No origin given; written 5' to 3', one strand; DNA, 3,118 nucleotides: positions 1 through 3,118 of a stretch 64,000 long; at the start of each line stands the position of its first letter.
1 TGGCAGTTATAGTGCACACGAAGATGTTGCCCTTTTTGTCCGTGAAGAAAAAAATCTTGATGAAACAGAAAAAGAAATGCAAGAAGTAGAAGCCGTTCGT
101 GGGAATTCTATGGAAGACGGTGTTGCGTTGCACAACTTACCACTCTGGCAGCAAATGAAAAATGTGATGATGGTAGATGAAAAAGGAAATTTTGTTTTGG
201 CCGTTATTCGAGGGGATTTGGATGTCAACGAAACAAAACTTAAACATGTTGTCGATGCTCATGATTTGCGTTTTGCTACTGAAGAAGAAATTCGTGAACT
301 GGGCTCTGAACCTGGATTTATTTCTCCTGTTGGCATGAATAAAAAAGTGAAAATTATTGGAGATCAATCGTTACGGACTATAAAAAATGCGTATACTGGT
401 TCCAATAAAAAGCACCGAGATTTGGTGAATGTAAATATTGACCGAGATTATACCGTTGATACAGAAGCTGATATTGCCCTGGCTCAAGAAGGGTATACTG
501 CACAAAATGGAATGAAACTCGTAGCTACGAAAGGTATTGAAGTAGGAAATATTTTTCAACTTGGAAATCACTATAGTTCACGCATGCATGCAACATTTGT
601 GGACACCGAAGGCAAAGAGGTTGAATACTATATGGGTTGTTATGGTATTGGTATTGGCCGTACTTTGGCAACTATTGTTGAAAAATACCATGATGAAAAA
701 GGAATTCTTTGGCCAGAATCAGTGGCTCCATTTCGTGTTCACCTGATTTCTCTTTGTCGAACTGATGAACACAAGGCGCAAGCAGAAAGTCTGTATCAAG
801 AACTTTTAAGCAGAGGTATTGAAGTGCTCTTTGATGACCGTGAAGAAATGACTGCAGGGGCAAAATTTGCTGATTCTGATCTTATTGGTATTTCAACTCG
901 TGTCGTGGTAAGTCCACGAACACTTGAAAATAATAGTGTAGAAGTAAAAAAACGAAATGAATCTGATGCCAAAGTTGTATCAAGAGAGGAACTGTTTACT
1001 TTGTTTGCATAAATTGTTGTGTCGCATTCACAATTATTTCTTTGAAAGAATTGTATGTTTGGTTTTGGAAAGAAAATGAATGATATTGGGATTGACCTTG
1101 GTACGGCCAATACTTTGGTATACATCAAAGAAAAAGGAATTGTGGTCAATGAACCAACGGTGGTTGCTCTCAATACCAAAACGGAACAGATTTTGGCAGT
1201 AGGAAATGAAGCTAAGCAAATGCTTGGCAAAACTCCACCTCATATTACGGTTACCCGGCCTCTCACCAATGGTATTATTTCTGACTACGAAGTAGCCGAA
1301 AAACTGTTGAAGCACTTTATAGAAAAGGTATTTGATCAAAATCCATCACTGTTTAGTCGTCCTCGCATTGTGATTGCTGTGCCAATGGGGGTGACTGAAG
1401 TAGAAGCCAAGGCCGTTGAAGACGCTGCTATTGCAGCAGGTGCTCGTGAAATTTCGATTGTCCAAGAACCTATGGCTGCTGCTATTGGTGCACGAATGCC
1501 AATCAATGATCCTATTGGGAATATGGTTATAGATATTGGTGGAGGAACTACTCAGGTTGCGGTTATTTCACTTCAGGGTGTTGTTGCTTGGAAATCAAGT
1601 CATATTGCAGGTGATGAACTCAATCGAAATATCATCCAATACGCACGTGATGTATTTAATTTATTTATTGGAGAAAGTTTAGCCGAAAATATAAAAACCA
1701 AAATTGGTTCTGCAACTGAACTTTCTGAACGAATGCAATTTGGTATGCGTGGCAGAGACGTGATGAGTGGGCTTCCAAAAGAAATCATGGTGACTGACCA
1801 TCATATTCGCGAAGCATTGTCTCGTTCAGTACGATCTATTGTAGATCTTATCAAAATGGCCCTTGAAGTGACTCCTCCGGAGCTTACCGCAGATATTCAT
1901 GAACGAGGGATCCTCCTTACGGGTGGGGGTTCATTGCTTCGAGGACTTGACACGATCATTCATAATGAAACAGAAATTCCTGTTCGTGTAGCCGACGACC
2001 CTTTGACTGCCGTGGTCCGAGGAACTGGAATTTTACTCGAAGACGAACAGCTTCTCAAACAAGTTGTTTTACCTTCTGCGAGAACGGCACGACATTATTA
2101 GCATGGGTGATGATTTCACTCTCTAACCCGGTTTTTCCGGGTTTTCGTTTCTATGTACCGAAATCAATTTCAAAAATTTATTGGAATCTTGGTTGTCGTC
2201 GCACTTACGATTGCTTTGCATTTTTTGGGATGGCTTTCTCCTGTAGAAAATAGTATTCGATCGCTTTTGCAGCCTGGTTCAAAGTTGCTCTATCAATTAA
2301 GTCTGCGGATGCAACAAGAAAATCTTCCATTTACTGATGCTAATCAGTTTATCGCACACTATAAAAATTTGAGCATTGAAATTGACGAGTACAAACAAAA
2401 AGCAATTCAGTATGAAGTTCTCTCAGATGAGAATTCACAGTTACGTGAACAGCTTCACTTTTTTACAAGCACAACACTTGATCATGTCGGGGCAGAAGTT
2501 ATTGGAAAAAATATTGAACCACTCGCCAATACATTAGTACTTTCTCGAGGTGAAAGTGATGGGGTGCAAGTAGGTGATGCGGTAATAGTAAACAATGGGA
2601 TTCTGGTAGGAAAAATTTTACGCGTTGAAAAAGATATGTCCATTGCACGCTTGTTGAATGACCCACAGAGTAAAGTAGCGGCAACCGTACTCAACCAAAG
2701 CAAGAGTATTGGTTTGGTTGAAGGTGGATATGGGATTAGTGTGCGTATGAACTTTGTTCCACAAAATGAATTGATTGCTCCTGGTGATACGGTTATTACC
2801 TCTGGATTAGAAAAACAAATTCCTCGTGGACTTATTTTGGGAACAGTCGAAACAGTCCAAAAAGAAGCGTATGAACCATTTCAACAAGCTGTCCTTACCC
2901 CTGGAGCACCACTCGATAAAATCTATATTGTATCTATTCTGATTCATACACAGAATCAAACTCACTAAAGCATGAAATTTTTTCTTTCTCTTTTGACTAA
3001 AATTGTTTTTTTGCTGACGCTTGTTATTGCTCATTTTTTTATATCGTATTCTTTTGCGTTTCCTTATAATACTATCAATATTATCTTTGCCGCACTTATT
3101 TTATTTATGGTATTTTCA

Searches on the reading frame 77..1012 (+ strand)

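Call 63: search_protein_families(library=pfam, proteins=[window:77-1012:+], max_evalue=0.00001)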
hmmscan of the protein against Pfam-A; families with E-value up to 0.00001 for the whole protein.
window:77-1012:+ (311 aa): 3 families
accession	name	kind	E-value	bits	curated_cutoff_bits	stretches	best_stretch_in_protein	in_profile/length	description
PF04073.20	tRNA_edit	-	2.5e-24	86.2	25.5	1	11-120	6-117/123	Aminoacyl-tRNA editing domain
PF03129.25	HGTP_anticodon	-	7.8e-18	64.9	21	1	226-308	7-89/94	Anticodon binding domain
PF00587.30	tRNA-synt_2b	-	4.2e-10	40.4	29.3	1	139-204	124-179/179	tRNA synthetase class II core domain (G, H, P, S and T)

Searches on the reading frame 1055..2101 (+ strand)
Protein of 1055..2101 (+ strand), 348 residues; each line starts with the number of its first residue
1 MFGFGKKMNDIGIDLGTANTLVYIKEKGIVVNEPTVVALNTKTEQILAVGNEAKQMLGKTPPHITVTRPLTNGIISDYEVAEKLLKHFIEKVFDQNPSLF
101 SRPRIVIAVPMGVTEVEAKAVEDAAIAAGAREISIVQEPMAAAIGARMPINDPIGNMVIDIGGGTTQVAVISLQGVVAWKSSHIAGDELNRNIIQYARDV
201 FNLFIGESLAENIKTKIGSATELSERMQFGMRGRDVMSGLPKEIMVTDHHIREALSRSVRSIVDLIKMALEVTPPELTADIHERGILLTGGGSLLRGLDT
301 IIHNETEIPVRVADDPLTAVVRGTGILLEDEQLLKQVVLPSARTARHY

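Call 63: search_protein_families(library=pfam, proteins=[window:1055-2101:+], max_evalue=0.00001)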
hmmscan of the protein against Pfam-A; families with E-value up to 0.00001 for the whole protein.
window:1055-2101:+ (348 aa): 4 families
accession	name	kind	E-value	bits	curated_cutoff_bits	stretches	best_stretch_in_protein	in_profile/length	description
PF06723.19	MreB_Mbl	-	4.3e-133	443.6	27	1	9-334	2-325/327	MreB/Mbl protein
PF00022.25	Actin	-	9.7e-14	51.2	27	1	13-199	9-189/410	Actin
PF00012.26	HSP70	-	4.7e-11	42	20.6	1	104-257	135-295/599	Hsp70 protein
PF14450.12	FtsA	-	6.9e-10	39.8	31.8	1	157-315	1-112/127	Cell division protein FtsA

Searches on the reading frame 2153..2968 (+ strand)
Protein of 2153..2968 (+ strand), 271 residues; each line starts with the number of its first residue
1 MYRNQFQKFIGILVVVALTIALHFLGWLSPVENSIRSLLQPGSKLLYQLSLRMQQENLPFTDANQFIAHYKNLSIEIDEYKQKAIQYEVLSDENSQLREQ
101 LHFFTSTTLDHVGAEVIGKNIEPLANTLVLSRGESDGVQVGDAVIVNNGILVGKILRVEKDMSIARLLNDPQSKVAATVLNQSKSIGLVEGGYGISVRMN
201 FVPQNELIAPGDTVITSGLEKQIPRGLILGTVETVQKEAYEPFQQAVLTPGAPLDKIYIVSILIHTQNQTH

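Call 63: search_protein_families(library=pfam, proteins=[window:2153-2968:+], max_evalue=0.00001)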
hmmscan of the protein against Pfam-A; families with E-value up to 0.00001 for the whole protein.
window:2153-2968:+ (271 aa): 1 family
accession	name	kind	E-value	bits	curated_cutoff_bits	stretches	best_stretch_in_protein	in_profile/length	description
PF04085.20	MreC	-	1.2e-33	116.4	28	1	116-263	1-146/147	Rod shape-determining protein MreC, barrel core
